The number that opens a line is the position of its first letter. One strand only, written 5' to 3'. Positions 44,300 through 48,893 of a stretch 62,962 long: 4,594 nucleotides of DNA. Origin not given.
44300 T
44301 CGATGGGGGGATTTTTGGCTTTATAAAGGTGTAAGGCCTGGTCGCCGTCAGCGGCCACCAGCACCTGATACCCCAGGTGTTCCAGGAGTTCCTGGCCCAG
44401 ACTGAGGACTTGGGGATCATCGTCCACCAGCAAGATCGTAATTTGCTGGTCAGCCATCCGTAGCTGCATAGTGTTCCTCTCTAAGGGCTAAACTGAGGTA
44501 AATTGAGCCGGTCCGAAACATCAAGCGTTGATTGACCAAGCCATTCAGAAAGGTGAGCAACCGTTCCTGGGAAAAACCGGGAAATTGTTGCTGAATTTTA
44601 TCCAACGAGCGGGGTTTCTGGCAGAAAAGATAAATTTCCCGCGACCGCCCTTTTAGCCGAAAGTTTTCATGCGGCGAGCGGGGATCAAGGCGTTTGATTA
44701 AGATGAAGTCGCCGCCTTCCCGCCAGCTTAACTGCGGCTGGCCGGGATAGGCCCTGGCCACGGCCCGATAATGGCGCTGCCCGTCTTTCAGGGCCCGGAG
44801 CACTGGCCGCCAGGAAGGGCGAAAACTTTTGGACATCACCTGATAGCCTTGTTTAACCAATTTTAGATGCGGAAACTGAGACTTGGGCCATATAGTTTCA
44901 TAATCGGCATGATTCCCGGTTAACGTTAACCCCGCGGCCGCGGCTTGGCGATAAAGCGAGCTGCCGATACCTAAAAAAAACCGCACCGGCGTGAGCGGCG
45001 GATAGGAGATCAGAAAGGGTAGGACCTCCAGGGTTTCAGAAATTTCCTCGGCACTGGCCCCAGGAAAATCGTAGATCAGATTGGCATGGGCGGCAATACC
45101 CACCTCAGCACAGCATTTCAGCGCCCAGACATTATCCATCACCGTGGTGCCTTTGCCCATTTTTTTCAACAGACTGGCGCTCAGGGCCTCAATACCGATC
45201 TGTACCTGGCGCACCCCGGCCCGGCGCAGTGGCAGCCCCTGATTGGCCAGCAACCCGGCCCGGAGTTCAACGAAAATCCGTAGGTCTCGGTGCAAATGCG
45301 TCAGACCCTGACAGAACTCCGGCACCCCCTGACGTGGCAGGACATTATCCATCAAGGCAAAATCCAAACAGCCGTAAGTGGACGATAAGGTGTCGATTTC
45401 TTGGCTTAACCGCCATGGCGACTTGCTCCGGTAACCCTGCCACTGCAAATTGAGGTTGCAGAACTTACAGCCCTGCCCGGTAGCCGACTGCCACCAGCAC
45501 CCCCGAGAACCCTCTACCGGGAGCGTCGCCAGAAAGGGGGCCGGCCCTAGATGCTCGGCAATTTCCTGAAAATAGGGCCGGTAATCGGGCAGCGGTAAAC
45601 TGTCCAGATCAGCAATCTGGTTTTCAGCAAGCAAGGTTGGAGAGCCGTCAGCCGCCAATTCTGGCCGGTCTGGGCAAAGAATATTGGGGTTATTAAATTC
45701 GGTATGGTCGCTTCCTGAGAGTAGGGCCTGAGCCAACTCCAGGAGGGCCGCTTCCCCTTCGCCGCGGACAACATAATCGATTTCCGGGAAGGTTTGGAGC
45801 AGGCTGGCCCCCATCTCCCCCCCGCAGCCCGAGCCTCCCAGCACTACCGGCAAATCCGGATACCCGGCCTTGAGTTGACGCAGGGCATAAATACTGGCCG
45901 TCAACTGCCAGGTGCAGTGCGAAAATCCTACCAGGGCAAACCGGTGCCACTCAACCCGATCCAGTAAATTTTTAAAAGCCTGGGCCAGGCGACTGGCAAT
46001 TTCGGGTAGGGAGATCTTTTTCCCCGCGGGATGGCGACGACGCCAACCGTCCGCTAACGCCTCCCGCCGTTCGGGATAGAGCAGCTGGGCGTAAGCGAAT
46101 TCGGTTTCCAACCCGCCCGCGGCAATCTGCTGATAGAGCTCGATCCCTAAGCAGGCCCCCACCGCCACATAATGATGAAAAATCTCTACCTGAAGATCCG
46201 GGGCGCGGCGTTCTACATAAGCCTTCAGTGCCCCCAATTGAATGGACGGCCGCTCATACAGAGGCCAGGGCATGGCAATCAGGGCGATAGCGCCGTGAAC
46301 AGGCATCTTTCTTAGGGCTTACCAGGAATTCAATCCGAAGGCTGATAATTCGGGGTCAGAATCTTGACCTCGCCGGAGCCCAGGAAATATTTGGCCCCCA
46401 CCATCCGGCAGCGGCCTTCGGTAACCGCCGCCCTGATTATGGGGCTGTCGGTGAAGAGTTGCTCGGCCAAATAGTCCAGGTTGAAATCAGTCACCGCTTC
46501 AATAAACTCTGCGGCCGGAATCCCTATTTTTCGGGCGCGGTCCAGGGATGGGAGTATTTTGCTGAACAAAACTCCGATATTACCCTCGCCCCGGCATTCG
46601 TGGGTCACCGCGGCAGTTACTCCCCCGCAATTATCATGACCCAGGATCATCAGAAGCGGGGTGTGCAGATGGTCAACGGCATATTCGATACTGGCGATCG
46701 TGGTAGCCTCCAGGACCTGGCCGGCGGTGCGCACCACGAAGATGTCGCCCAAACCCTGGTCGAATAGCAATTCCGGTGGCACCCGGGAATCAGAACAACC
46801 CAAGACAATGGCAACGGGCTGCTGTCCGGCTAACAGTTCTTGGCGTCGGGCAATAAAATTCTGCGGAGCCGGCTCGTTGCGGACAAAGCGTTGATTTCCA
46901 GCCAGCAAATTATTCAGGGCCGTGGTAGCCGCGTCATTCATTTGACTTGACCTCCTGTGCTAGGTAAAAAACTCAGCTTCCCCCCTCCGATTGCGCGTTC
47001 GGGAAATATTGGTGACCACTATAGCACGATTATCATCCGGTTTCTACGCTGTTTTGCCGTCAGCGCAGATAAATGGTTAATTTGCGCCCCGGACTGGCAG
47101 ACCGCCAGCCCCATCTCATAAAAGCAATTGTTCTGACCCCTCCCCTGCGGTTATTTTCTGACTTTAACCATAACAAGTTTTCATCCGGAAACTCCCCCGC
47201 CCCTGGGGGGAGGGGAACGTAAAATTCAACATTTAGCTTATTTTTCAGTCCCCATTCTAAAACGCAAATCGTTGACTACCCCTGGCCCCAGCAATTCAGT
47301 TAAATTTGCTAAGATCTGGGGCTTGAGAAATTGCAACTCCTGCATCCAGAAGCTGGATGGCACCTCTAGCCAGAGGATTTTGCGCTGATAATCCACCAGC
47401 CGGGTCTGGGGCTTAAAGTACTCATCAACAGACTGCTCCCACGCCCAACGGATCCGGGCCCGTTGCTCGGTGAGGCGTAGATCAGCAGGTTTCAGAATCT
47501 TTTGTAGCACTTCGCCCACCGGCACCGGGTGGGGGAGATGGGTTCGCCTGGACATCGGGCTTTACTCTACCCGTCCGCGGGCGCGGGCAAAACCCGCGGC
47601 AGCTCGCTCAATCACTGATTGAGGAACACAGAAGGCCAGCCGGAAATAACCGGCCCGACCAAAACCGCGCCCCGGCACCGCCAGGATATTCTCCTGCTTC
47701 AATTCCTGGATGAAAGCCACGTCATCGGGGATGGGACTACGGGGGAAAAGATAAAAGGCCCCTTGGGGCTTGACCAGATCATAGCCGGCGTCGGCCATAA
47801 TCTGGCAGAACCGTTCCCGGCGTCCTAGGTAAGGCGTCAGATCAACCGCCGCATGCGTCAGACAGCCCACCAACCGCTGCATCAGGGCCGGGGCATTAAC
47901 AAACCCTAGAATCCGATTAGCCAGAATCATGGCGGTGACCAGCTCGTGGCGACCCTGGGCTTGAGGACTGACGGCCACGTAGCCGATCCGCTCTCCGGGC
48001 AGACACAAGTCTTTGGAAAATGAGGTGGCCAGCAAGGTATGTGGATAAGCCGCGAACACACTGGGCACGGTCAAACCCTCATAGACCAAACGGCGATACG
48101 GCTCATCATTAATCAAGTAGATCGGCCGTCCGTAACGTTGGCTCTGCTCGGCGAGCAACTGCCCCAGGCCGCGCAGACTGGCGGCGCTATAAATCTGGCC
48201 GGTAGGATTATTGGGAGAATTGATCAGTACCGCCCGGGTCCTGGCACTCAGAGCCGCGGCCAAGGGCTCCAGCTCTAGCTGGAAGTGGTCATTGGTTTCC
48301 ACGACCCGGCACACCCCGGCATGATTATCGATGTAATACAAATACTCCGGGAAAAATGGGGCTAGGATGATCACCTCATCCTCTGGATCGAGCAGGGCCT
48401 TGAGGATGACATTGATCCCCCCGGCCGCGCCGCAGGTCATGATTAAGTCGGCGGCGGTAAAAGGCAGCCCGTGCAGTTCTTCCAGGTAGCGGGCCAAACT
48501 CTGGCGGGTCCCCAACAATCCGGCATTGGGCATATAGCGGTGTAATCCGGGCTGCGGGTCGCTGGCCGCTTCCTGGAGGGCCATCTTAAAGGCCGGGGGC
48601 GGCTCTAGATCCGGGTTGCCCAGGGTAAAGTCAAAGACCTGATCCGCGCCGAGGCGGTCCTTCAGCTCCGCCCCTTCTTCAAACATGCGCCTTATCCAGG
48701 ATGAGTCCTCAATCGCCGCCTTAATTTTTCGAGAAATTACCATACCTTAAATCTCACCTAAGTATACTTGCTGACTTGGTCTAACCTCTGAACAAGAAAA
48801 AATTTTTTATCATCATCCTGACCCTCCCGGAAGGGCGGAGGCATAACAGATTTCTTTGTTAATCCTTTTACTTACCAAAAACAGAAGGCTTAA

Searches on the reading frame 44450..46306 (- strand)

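Call 100: search_protein_families(library=pfam, proteins=[window:44450-46306:-], max_evalue=0.00001)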
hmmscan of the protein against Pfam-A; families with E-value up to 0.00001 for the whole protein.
window:44450-46306:- (618 aa): 2 families
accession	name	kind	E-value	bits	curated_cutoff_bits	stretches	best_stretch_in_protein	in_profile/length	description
PF02310.24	B12-binding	-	5.1e-09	36.4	32.1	1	112-191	41-120/121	B12 binding domain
PF04055.27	Radical_SAM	-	2.9e-08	34.5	29.5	1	278-428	9-165/166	Radical SAM superfamily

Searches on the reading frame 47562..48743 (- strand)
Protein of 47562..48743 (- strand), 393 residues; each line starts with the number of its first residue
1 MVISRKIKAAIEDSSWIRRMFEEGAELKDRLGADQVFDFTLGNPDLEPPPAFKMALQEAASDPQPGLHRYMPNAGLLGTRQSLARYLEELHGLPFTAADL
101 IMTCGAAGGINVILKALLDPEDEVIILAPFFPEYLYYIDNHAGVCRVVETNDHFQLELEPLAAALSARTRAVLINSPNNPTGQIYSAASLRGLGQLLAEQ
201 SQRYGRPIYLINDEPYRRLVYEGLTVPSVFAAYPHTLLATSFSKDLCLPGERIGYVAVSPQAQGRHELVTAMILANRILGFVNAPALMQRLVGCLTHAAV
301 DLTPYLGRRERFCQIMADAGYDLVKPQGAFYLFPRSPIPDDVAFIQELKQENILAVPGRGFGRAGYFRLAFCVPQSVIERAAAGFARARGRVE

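Call 100: search_protein_families(library=pfam, proteins=[window:47562-48743:-], max_evalue=0.00001)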
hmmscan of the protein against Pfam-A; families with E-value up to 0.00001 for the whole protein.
window:47562-48743:- (393 aa): 1 family
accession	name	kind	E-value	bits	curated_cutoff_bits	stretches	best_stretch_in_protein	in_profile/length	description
PF00155.27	Aminotran_1_2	-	4.1e-45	155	19.7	1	35-383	2-359/361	Aminotransferase class I and II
